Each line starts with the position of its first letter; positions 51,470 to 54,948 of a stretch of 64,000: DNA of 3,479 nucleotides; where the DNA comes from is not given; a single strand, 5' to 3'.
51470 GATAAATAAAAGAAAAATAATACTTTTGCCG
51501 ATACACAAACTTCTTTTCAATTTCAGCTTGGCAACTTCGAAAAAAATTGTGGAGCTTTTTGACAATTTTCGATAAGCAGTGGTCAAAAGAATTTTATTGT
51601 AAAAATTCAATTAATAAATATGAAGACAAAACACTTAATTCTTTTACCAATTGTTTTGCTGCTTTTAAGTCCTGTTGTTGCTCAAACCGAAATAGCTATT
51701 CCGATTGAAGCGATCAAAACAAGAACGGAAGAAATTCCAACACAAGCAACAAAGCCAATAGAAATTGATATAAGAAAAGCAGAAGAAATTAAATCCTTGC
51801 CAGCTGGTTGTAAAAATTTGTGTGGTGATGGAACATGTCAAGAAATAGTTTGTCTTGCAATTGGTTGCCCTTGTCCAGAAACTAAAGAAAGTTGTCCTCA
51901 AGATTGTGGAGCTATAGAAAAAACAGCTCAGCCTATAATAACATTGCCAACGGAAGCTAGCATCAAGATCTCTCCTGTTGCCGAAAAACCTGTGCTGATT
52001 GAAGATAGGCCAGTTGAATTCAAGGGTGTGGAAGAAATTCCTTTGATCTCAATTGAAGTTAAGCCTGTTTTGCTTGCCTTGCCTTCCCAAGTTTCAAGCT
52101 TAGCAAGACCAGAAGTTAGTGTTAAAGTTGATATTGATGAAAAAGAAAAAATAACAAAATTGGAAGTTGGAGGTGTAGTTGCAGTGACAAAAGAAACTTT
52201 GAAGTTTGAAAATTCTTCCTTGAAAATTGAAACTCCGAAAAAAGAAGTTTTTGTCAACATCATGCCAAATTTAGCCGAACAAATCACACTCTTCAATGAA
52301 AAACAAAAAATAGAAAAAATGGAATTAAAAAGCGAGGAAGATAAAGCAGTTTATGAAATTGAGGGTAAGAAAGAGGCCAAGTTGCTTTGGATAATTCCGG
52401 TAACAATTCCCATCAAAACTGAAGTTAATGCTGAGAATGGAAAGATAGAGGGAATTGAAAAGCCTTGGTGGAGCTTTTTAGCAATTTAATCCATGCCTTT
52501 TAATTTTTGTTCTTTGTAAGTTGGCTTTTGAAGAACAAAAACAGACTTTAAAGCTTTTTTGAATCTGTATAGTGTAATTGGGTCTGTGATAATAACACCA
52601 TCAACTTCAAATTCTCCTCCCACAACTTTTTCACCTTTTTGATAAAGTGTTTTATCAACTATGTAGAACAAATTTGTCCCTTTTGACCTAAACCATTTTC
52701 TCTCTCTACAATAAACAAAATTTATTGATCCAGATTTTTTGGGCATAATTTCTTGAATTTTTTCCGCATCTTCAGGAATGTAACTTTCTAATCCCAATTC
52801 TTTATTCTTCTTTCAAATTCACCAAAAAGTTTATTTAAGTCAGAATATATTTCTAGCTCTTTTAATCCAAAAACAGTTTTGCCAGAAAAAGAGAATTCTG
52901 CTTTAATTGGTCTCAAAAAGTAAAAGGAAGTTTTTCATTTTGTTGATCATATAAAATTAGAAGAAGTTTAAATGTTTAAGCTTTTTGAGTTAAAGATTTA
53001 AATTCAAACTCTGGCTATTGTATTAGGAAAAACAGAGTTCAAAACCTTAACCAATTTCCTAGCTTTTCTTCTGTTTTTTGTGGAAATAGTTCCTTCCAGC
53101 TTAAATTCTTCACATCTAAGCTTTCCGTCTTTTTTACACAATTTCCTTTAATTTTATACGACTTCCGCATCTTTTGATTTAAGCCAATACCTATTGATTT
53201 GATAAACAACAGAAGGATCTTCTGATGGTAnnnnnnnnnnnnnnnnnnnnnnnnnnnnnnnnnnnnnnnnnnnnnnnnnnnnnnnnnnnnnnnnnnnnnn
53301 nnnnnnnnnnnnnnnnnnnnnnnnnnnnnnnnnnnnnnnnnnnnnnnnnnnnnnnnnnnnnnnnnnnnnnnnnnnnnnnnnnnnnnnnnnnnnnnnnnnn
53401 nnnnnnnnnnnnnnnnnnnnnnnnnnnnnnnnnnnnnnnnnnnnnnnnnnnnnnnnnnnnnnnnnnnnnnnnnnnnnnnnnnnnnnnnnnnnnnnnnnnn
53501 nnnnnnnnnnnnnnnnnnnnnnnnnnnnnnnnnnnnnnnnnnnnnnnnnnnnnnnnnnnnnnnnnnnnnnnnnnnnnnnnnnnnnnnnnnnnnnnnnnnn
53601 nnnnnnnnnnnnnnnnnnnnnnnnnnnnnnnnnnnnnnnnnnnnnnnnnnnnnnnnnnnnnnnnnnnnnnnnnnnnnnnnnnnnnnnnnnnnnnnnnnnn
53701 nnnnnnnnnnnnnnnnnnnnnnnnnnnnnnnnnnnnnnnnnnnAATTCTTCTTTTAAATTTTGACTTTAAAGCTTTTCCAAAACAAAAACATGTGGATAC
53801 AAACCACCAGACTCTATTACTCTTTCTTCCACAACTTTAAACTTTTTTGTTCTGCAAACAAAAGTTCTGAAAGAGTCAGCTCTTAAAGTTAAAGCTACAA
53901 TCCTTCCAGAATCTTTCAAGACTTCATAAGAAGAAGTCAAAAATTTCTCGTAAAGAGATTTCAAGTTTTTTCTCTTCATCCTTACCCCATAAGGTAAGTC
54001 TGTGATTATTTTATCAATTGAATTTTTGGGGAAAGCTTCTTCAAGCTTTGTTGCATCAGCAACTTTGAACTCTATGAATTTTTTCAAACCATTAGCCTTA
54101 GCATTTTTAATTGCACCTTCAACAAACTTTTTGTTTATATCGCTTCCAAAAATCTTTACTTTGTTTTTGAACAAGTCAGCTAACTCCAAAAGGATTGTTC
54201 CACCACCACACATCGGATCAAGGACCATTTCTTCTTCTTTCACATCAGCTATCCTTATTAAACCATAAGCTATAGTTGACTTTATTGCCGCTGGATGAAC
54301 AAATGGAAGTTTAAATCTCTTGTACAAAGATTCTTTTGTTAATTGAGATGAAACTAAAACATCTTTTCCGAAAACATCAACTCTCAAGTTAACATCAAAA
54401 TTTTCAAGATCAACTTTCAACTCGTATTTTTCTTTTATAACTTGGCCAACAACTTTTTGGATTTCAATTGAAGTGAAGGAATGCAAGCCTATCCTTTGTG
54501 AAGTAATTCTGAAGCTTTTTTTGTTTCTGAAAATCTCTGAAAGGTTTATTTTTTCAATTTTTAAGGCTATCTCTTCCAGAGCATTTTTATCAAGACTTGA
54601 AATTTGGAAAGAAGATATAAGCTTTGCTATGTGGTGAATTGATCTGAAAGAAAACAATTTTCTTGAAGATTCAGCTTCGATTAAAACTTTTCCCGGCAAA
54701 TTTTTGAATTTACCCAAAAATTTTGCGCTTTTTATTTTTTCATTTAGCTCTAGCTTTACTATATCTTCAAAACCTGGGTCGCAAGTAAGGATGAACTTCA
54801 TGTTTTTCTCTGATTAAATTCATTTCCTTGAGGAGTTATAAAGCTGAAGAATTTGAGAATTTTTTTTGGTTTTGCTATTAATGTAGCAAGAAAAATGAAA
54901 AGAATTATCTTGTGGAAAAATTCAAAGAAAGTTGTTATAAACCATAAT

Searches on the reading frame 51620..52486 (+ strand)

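Call 98: search_protein_families(library=pfam, proteins=[window:51620-52486:+], max_evalue=0.001)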
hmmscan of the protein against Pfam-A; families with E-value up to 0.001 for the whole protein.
window:51620-52486:+ (289 aa): 1 family
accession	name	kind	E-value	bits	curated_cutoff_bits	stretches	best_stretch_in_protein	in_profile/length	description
PF03413.25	PepSY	-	0.0004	21.1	24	0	225-280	11-60/60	Peptidase propeptide and YPEB domain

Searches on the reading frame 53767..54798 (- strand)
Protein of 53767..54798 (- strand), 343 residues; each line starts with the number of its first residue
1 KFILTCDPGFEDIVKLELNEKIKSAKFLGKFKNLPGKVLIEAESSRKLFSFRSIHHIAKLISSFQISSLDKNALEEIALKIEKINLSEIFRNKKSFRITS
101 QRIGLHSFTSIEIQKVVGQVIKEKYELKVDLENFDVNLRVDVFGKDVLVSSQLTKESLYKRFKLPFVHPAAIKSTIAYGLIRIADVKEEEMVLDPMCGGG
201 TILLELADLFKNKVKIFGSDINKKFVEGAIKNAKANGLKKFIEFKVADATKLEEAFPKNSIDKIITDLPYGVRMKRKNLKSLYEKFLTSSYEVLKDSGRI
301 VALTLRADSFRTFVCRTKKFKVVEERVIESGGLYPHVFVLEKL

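Call 98: search_protein_families(library=pfam, proteins=[window:53767-54798:-], max_evalue=0.001)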
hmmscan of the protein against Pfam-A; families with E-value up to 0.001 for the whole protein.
window:53767-54798:- (343 aa): 12 families
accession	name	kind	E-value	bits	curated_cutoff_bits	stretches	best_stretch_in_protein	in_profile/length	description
PF01170.24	UPF0020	-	1e-40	140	22.3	1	165-333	5-194/197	RMKL-like, methyltransferase domain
PF13847.12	Methyltransf_31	-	3.2e-16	59.8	27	1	188-306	3-113/145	Methyltransferase domain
PF02926.22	THUMP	-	8.1e-12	45.8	20.6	1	73-150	3-82/84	THUMP domain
PF01209.24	Ubie_methyltran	-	4.5e-11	43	20.1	1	181-304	40-153/233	ubiE/COQ5 methyltransferase family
PF13649.12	Methyltransf_25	-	2.2e-10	41.5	27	1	192-281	1-84/97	Methyltransferase domain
PF11599.14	AviRa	-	5.7e-09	36.2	25.7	0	181-233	43-97/232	RRNA methyltransferase AviRa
PF08241.18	Methyltransf_11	-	4.3e-07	30.9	21.2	1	193-268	1-68/95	Methyltransferase domain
PF02384.22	N6_Mtase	-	8.8e-07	29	20.4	1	180-280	38-145/311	N-6 DNA Methylase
PF02390.23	Methyltransf_4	-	3.6e-06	27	24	1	191-304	4-117/173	Putative methyltransferase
PF01555.25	N6_N4_Mtase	-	3.8e-06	27.5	26.7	0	156-229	152-219/221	DNA methylase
PF09445.16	Methyltransf_15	-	7.8e-06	26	22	1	190-279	2-91/165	RNA cap guanine-N2 methyltransferase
PF01189.24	Methyltr_RsmB-F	-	1.3e-05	25.3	27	1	185-280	5-102/199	16S rRNA methyltransferase RsmB/F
